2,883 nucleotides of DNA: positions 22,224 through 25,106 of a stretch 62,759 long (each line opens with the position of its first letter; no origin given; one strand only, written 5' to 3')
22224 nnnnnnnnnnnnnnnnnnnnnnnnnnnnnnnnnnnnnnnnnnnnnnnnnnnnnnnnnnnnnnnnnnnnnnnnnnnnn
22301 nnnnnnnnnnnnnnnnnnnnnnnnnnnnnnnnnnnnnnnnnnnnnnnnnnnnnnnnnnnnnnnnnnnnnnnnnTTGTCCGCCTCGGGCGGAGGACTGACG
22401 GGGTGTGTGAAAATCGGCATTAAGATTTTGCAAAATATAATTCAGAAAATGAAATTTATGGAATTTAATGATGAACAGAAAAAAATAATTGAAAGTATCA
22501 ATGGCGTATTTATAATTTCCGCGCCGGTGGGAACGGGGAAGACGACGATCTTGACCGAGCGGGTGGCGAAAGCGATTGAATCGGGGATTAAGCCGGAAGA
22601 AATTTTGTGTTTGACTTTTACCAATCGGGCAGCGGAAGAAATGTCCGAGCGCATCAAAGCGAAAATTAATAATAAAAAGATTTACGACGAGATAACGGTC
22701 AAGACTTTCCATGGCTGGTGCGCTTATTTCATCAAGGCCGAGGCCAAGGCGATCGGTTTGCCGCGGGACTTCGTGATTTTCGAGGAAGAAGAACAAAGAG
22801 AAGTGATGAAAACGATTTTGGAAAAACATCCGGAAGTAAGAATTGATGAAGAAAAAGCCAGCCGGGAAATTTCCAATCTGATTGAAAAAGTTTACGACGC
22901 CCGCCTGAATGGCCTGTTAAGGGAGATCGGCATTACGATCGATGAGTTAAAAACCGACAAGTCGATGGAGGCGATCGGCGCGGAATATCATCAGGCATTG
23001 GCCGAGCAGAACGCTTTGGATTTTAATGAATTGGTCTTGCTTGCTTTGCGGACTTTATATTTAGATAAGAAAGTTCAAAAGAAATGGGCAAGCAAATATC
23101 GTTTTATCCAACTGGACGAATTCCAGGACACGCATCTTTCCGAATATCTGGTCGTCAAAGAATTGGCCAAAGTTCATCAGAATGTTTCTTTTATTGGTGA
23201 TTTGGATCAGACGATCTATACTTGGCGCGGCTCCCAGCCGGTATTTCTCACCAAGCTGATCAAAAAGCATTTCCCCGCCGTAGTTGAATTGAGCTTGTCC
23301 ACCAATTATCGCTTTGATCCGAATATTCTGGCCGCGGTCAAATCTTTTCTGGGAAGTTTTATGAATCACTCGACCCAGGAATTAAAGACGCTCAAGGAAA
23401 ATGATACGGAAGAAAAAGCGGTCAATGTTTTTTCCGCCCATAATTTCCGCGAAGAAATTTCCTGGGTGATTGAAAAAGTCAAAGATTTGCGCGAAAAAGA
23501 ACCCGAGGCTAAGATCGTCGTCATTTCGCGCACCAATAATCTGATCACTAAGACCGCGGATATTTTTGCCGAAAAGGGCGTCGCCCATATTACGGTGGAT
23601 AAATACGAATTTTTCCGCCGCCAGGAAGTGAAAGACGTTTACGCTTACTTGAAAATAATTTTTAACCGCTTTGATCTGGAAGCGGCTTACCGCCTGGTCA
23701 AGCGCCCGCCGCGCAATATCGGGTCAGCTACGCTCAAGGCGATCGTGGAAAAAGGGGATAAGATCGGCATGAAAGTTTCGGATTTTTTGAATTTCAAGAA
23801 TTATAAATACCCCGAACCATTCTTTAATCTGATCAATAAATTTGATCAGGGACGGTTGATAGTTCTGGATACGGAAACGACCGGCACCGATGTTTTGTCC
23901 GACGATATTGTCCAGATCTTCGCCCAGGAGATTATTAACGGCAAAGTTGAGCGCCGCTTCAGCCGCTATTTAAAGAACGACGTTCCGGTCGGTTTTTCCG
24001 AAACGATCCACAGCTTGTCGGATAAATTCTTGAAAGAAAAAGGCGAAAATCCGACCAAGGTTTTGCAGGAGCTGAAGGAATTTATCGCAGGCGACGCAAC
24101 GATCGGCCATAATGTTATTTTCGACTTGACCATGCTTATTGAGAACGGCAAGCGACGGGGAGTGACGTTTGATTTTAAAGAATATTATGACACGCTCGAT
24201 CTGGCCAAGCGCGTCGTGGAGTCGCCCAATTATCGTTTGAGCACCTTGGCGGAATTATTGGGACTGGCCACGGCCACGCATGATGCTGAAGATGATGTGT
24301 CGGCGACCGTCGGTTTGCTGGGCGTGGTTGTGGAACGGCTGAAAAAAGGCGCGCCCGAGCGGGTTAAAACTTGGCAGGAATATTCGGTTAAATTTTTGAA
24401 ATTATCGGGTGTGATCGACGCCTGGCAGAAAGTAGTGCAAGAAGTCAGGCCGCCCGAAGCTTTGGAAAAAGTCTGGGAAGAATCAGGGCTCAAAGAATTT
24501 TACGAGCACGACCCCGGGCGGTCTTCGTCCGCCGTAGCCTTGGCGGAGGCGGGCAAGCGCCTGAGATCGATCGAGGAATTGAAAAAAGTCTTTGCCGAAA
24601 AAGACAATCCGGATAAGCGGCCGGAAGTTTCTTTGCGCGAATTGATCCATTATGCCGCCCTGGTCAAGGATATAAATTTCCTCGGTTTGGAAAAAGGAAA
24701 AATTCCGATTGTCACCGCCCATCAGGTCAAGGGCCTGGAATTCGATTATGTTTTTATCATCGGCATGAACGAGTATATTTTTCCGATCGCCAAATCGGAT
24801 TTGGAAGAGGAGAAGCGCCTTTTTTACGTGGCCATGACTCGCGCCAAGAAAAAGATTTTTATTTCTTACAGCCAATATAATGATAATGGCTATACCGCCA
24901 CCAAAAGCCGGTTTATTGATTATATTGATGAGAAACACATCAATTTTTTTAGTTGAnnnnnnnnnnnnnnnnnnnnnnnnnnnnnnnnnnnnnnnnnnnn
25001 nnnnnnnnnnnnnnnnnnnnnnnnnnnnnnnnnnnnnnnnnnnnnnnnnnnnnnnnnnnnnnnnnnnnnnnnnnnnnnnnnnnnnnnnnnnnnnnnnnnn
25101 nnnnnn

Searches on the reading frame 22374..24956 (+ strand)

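Call 69: search_protein_families(library=pfam, proteins=[window:22374-24956:+], max_evalue=0.001)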
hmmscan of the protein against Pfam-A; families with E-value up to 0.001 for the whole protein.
window:22374-24956:+ (860 aa): 10 families
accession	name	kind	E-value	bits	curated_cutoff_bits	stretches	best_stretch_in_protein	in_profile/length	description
PF13361.12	UvrD_C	-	1.4e-78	265.2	25.6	1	307-834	2-349/350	UvrD-like helicase C-terminal domain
PF00580.27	UvrD-helicase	-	4.7e-67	227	23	1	32-298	2-269/271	UvrD/REP helicase N-terminal domain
PF00929.31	RNase_T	-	4e-21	76.7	24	1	496-648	1-163/164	Exonuclease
PF13245.12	AAA_19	-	3.9e-19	69.6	25.1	1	37-283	3-132/134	AAA domain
PF13538.12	UvrD_C_2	-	9.7e-10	38.6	27.4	1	779-830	4-51/52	UvrD-like helicase C-terminal domain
PF13604.12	AAA_30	-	5.1e-07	30.1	27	1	32-96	3-68/191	AAA domain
PF01443.25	Viral_helicase1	-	6.1e-06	26.7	21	0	757-830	161-226/228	Viral superfamily 1 RNA helicase core domain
PF13086.12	AAA_11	-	3.1e-05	24.3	27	1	31-114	2-92/257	AAA domain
PF13087.12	AAA_12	-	9.3e-05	22.5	27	0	774-830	136-190/195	AAA domain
PF00270.35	DEAD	-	0.0005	20.3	26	0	34-101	3-72/167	DEAD/DEAH box helicase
